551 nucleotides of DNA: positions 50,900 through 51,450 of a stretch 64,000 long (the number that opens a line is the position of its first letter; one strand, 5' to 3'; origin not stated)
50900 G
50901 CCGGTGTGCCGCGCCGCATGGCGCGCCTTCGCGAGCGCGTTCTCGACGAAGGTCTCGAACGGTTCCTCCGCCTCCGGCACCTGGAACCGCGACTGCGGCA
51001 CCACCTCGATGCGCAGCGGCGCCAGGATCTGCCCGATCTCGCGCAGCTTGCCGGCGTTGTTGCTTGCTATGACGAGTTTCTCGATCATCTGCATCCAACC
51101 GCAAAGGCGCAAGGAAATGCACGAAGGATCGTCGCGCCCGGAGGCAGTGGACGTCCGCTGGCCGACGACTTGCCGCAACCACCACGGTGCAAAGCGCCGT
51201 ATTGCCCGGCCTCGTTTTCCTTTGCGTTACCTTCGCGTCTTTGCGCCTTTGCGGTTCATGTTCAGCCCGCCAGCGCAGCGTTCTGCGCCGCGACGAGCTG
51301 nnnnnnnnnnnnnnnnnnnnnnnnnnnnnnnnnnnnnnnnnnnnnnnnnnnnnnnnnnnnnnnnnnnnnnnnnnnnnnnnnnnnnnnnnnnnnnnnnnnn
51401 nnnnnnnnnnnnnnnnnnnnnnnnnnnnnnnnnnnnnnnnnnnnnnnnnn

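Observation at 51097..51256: Structured repeat locus E: inverted CTTTGCG-type arrays spanning the whole rph-rdgB spacer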

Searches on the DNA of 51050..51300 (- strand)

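Call 41: search_rna_families(source=window, start=51050, end=51300, threshold=evalue, max_evalue=10)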
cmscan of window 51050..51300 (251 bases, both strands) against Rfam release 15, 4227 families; matches with E-value up to 10: 0.
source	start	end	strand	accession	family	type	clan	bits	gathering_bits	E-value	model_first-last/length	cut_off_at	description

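Call 82: search_dna_similar(query=window:51090-51262:-, collection=plasmids, mode=distant, max_evalue=1, max_rows=25)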
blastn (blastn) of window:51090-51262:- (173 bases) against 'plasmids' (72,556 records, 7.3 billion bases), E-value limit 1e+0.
Records with a match: 15; places in all: 15; records where one place covers at least 80% of the query: 0.
Best place of each record, by identity: 95-99% 13; 90-95% 2.
By first word of the organism name: Escherichia 13; Methylocystis 2.
By predicted mobility (MOB-suite, as given by PLSDB): non-mobilizable 8; conjugative 7.
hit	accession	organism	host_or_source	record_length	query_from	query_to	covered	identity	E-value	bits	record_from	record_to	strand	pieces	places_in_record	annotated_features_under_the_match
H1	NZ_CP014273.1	Escherichia coli K-12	cell culture,laboratory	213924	55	81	16%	96.3%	4e-2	46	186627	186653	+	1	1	prpC: 2-methylcitrate synthase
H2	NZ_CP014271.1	Escherichia coli K-12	cell culture,laboratory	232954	55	81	16%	96.3%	4e-2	46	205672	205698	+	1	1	prpC: 2-methylcitrate synthase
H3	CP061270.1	Escherichia coli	Sheep,cell culture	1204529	55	81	16%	96.3%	4e-2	46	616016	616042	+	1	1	prpC: 2-methylcitrate synthase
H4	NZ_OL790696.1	Escherichia coli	-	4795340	55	81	16%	96.3%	4e-2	46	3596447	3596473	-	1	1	none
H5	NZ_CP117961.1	Escherichia coli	Homo sapiens,pure cell culture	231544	55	81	16%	96.3%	4e-2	46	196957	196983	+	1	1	prpC: 2-methylcitrate synthase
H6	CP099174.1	Escherichia coli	culture,Pooled soil sample collected ...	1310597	55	81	16%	96.3%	4e-2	46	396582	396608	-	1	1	prpC: 2-methylcitrate synthase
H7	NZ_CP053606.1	Escherichia coli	cell culture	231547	55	81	16%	96.3%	4e-2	46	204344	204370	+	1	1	prpC: 2-methylcitrate synthase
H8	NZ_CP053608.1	Escherichia coli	-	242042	55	81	16%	96.3%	4e-2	46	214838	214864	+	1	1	prpC: 2-methylcitrate synthase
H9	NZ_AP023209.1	Escherichia coli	Homo sapiens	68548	55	81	16%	96.3%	4e-2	46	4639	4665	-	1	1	prpC: 2-methylcitrate synthase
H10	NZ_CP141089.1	Escherichia coli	Homo sapiens,Infected Human Urine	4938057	55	81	16%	96.3%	4e-2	46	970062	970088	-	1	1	none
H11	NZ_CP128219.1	Escherichia coli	Cell Culture,Laboratory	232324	55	81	16%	96.3%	4e-2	46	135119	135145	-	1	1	prpC: 2-methylcitrate synthase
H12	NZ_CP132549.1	Escherichia coli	cell culture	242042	55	81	16%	96.3%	4e-2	46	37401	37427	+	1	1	prpC: 2-methylcitrate synthase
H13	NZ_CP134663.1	Escherichia coli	Larus michahellis,bacteria,cloaca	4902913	55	81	16%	96.3%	4e-2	46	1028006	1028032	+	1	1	none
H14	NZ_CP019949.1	Methylocystis bryophila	-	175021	122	148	16%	92.6%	5e-1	41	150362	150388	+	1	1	penicillin acylase family protein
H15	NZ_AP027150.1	Methylocystis bryophila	-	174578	122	148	16%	92.6%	5e-1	41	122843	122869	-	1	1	penicillin acylase family protein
